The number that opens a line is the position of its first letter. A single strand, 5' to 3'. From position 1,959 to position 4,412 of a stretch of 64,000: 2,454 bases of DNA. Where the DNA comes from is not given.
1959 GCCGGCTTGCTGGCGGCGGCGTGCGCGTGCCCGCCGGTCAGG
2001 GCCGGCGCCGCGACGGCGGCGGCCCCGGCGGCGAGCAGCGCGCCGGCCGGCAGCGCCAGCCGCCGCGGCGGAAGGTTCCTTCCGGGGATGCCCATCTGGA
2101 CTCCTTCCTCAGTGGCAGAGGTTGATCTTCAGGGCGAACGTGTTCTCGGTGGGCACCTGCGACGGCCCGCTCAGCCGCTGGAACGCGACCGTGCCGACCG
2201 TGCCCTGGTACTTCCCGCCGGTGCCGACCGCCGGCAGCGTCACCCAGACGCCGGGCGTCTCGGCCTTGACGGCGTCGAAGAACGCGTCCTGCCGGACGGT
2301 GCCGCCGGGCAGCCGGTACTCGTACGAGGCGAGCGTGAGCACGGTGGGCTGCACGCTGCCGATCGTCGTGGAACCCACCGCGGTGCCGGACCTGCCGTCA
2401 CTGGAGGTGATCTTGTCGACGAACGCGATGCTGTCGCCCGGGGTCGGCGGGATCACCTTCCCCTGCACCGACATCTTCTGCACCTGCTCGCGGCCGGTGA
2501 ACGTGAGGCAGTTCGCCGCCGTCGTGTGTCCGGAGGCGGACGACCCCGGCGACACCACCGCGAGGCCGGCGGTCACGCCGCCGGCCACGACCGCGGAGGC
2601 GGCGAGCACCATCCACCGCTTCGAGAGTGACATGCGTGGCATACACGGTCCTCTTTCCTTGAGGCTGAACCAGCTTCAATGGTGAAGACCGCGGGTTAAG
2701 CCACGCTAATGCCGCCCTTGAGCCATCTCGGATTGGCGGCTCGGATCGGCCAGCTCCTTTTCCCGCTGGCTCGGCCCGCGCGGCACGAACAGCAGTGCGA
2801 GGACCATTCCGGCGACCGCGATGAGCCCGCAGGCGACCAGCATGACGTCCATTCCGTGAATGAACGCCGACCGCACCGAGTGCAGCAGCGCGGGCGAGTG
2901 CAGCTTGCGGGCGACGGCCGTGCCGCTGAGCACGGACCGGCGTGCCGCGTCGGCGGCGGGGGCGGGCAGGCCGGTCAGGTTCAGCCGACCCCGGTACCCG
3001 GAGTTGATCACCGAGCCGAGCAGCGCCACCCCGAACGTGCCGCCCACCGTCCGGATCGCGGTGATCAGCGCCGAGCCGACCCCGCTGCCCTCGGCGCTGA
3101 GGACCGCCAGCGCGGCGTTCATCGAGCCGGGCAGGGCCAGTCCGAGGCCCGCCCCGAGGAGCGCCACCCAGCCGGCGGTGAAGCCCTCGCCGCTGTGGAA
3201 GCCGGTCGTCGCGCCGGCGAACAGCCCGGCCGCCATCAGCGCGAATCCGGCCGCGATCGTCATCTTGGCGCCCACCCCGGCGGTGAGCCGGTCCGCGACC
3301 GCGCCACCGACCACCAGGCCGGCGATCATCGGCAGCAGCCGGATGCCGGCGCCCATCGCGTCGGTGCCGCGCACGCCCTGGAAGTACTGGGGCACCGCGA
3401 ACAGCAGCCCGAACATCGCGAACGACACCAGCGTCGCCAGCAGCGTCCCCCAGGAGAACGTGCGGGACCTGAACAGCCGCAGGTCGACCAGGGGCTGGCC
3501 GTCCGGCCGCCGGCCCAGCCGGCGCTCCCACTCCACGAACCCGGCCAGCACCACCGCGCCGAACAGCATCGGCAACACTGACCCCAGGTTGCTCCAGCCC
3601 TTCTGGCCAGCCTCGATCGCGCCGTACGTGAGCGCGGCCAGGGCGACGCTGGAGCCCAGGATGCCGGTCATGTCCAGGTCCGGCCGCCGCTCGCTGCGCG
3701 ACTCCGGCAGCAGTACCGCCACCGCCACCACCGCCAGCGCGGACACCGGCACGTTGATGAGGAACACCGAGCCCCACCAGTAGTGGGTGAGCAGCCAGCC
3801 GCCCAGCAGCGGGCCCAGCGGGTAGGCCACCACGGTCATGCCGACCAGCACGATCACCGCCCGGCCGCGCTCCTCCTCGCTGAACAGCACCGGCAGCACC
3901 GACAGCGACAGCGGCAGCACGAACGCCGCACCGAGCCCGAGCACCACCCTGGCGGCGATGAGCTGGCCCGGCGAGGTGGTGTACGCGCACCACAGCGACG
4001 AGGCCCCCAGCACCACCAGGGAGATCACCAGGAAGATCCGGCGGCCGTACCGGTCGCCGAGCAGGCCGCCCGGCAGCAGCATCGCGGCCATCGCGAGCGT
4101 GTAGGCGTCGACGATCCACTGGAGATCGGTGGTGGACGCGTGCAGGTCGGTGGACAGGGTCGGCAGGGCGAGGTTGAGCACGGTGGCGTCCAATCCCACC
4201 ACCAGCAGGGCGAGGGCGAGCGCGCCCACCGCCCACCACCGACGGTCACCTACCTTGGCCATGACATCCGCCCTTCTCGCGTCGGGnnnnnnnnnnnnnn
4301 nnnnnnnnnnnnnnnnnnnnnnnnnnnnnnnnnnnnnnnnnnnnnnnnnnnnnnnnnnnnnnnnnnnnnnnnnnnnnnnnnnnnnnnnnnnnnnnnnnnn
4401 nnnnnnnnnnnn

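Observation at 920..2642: Three tandem secreted Cys-pair beta-barrel-like paralogs as the last genes of the PKS/exporter string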

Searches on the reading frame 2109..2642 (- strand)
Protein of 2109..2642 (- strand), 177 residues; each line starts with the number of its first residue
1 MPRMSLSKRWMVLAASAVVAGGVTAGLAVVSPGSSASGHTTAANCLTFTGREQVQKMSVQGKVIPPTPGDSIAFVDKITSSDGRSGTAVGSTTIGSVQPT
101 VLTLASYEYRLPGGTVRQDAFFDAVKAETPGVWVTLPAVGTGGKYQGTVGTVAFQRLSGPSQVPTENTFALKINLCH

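Call 3: search_protein_families(library=pfam, proteins=[window:2109-2642:-], max_evalue=1)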
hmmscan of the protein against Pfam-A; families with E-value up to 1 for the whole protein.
window:2109-2642:- (177 aa): 1 family
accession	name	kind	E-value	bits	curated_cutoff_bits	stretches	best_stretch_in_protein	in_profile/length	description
PF18678.6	AOC_like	-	8.8e-12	45.3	25.9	1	65-157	16-111/123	Allene oxide cyclase barrel like domain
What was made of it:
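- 2109..2642 (-): AOC3: 177-aa divergent paralog, 23-28% identical to AOC1 and AOC2. Predicted Sec-type signal peptide is residues 1-37 (nt 2532-2642). Cys45 and Cys176. PF18678, E=8.8e-12 (call 3).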

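Call 4: search_protein_families(library=ncbifam, proteins=[window:2109-2642:-], max_evalue=1)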
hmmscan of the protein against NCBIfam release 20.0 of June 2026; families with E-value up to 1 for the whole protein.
window:2109-2642:- (177 aa): 1 family
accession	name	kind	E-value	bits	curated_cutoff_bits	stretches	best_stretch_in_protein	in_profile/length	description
NF038083.1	CU044_5270_fam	subfamily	0.022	14.6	100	1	3-37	24-58/284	CU044_5270 family protein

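Call 74: search_solved_structures(query=window:2112-2642:-, max_evalue=0.01, show_alignments=2)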
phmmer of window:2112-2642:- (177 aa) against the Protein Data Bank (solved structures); distinct sequences matched with E-value up to 0.01: 10.
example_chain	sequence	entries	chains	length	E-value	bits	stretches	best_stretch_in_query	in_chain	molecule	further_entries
7x7z_A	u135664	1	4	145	7.8e-06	29.3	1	61-161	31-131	PloI4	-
7x86_A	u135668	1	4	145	5.6e-05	26.5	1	61-161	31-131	PloI4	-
7x80_A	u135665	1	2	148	0.00014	25.2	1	62-161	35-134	PloI4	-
7x81_A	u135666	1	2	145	0.00016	25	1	62-161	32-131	PloI4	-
5dyv_A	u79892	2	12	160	0.00062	23.1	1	49-153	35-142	YD repeat-containing protein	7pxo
8qfu_A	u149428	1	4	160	0.0007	22.9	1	49-153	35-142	YD repeat-containing protein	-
5dyq_A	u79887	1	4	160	0.00085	22.6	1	49-153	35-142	YD repeat-containing protein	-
8of7_A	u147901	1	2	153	0.0017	21.7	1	39-155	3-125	Rhs family protein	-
9qp8_A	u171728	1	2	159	0.0022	21.3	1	64-158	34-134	Rhs family protein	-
7dvi_A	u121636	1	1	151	0.005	20.1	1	63-155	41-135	AOC_like domain-containing protein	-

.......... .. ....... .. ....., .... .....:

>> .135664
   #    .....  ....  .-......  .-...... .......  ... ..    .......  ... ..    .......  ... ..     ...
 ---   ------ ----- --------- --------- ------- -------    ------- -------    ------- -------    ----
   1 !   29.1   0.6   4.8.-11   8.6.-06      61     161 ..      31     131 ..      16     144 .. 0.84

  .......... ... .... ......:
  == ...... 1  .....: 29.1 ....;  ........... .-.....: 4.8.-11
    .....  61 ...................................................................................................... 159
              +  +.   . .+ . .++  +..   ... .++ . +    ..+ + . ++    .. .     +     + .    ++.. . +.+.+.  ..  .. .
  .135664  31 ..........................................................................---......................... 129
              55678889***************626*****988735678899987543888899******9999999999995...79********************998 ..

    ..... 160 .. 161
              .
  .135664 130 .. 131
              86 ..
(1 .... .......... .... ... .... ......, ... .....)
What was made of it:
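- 2109..2642 (-): Best PDB sequence hits are PloI4 at 7.8e-06 and AbyU at 6e-04 (call 74).
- Closest known: PyrI4 and PloI4. Same: AOC3's best sequence match is PloI4, and the two share Phe at the PloI4 F124 position (call 74).
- ORF3 matches PloI4 and AbyU (call 74). AOC3's best sequence match is PloI4 (call 74).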

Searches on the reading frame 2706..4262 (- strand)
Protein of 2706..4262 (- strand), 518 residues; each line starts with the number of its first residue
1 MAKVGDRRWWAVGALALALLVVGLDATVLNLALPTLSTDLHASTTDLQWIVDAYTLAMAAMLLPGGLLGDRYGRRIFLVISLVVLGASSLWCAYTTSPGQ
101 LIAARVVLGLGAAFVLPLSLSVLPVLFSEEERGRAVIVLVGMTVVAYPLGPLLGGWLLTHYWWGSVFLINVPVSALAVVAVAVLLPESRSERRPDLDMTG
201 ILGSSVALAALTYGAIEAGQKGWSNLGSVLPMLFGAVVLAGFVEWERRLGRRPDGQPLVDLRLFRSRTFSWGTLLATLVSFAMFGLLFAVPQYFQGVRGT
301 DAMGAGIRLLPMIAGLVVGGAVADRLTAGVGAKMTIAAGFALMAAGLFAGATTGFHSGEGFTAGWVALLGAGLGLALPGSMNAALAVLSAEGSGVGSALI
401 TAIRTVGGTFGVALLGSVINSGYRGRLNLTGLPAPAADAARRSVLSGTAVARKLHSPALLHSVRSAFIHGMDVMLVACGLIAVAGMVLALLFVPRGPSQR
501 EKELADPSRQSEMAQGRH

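Call 3: search_protein_families(library=pfam, proteins=[window:2706-4262:-], max_evalue=1)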
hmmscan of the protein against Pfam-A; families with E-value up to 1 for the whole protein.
window:2706-4262:- (518 aa): 5 families
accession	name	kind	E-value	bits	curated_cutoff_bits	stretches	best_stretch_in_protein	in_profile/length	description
PF07690.21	MFS_1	-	1.2e-53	182.7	33.4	1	15-411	1-346/347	Major Facilitator Superfamily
PF00083.30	Sugar_tr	-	1.2e-07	31.4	22.3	1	28-188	29-194/452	Sugar (and other) transporter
PF06609.19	TRI12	-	4e-06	26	23.2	1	32-183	66-215/599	Fungal trichothecene efflux pump (TRI12)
PF03137.26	OATP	-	0.013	14.3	25.8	0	261-347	287-378/545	Organic Anion Transporter Polypeptide (OATP) family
PF20303.3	YLATT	-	0.85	9.9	26.7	1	102-145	34-79/107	YEATS-Like-Associating Three TM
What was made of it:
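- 2706..4262 (-): DHA2-family MFS efflux pump (518 aa) immediately upstream in the same gene string. Proposed exporter of the uncyclised tetronate. PF07690, E=1.2e-53 (call 3).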

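Call 4: search_protein_families(library=ncbifam, proteins=[window:2706-4262:-], max_evalue=1)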
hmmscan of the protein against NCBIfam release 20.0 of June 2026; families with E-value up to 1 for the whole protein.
window:2706-4262:- (518 aa): 65 families (the best 25 are shown)
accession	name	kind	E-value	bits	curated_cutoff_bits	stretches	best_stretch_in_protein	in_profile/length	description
TIGR00711.1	efflux_EmrB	subfamily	6.7e-71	239.5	230.2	1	12-489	4-482/485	DHA2 family efflux MFS transporter permease subunit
NF011571.1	PRK14995.1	subfamily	5.9e-68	229.8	701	1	7-481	3-477/493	SmvA family efflux MFS transporter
NF000025.1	MFS_efflux_tcmA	exception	2.6e-58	198.1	999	1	6-501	22-524/538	tetracenomycin C efflux MFS transporter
NF000089.1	qac_MFS_AB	exception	1.9e-55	188.6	900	1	6-492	15-503/514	QacA/B family quaternary ammonium compound efflux MFS transporter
NF033896.2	MFS_LfrA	equivalog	2.6e-52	178.1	825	1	5-489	15-499/504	efflux MFS transporter LfrA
NF012180.1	tet_MFS_43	exception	1.7e-49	169.1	999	1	9-420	20-428/484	tetracycline efflux MFS transporter Tet(43)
NF012169.0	qepA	equivalog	1.7e-48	165.5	1075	1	3-490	14-501/511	fluoroquinolone efflux MFS transporter QepA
NF000391.1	EmrB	exception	2.9e-38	131.8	925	1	10-416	11-415/501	multidrug efflux MFS transporter permease subunit EmrB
NF000031.1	MFS_efflux_LmrA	exception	1.2e-37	129.7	850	1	7-421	28-439/484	lincomycin efflux MFS transporter Lmr(A)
NF000009.1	tet_MFS_Tcr3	exception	2.2e-31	109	1000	1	11-490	32-503/512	tetracycline efflux MFS transporter Tcr3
NF007799.0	PRK10504.1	subfamily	6e-31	107.9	426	1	5-317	5-311/471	multidrug transporter subunit MdtD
NF000095.1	tet_MFS_OtrB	exception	1.3e-30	106.5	999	1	11-490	27-530/563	oxytetracycline resistance efflux MFS transporter OtrB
NF000060.1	MFS_efflux_LmrB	exception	6.3e-28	97.8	800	1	15-434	22-438/479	lincomycin efflux MFS transporter Lmr(B)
NF000218.1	FexA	exception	6.5e-26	91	900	1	14-420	25-430/475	chloramphenicol/florfenicol efflux MFS transporter FexA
TIGR00710.1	efflux_Bcr_CflA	subfamily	1.8e-23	83.6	200.9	2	23-193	18-188/385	Bcr/CflA family efflux MFS transporter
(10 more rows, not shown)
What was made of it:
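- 2706..4262 (-): TIGR00711 efflux_EmrB, 239.5 bits against a cut-off of 230.2 (call 4).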
